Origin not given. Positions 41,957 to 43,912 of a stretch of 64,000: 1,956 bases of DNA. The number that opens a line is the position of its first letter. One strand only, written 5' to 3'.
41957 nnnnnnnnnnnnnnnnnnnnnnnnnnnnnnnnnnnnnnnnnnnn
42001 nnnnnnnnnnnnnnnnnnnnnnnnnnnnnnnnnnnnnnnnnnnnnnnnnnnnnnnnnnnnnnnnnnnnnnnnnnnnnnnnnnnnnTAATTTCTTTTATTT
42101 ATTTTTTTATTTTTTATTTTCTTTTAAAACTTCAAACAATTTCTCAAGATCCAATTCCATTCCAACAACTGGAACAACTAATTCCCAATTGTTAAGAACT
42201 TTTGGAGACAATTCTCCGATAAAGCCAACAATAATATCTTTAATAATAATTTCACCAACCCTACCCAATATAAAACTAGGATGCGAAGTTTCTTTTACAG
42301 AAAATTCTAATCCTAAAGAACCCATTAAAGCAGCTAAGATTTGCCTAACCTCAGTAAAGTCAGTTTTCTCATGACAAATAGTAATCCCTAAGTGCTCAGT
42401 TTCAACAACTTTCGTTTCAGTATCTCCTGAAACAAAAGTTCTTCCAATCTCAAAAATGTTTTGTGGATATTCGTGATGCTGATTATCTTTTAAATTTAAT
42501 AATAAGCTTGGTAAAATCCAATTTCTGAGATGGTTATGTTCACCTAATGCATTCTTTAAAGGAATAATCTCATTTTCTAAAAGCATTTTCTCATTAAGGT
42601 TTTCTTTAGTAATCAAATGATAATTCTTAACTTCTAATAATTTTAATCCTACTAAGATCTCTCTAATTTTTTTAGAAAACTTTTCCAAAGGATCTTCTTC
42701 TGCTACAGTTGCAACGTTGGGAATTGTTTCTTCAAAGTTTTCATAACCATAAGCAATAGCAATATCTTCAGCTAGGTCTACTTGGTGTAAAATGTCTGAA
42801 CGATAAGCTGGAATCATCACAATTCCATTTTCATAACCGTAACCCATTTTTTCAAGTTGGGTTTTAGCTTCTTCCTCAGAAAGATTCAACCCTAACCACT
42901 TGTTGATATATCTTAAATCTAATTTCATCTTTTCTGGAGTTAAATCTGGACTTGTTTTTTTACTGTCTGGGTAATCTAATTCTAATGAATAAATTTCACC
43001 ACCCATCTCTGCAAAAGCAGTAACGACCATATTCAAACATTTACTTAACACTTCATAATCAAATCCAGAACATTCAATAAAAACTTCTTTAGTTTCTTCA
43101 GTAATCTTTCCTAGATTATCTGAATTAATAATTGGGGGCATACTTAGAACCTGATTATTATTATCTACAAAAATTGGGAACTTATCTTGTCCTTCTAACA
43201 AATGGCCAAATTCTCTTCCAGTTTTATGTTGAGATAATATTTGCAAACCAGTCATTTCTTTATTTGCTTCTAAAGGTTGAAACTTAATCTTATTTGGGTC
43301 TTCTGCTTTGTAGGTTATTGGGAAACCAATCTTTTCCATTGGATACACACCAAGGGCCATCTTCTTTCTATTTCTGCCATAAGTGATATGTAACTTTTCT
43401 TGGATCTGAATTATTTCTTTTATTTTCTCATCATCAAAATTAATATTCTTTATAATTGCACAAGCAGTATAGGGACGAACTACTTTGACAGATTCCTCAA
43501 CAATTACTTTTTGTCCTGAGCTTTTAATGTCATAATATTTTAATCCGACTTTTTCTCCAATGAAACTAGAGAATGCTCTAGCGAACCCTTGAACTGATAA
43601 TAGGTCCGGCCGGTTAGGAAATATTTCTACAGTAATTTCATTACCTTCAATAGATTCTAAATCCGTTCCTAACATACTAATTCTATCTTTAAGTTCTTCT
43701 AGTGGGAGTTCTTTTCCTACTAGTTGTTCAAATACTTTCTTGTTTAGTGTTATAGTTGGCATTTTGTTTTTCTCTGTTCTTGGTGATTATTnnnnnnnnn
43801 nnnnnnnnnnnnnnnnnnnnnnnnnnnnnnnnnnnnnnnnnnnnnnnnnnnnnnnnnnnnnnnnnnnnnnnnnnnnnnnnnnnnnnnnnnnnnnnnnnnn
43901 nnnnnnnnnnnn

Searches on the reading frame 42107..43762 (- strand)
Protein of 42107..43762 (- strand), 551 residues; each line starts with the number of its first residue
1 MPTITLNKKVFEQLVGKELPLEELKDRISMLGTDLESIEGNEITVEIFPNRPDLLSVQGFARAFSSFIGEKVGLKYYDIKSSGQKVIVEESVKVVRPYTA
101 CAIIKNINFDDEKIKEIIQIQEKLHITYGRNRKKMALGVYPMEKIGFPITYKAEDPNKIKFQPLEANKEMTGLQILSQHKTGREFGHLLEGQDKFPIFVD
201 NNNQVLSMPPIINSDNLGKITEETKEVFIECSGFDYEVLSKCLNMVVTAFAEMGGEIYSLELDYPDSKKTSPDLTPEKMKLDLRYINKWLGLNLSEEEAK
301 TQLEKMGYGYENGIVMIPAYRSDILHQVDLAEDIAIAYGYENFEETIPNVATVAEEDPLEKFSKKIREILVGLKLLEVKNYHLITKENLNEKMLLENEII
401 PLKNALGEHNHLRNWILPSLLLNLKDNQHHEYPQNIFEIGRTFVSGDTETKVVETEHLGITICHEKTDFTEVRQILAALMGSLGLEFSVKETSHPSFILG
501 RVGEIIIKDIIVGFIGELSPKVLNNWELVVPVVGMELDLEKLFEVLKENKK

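Call 62: search_protein_families(library=pfam, proteins=[window:42107-43762:-], max_evalue=0.00001)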
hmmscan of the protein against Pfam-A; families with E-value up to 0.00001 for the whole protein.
window:42107-43762:- (551 aa): 4 families
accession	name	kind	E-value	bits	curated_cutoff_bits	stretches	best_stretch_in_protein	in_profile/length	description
PF17759.6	tRNA_synthFbeta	-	5.1e-40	137.7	22.4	1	344-539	2-214/214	Phenylalanyl tRNA synthetase beta chain CLM domain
PF03484.21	B5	-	1.5e-24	86.4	28.6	1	279-340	1-67/67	tRNA synthetase B5 domain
PF18262.7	PhetRS_B1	-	1e-07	32.6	26.8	0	1-69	1-82/83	Phe-tRNA synthetase beta subunit B1 domain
PF03483.22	B3_4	-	3.3e-06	27.3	29.3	1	114-237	35-130/174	B3/4 domain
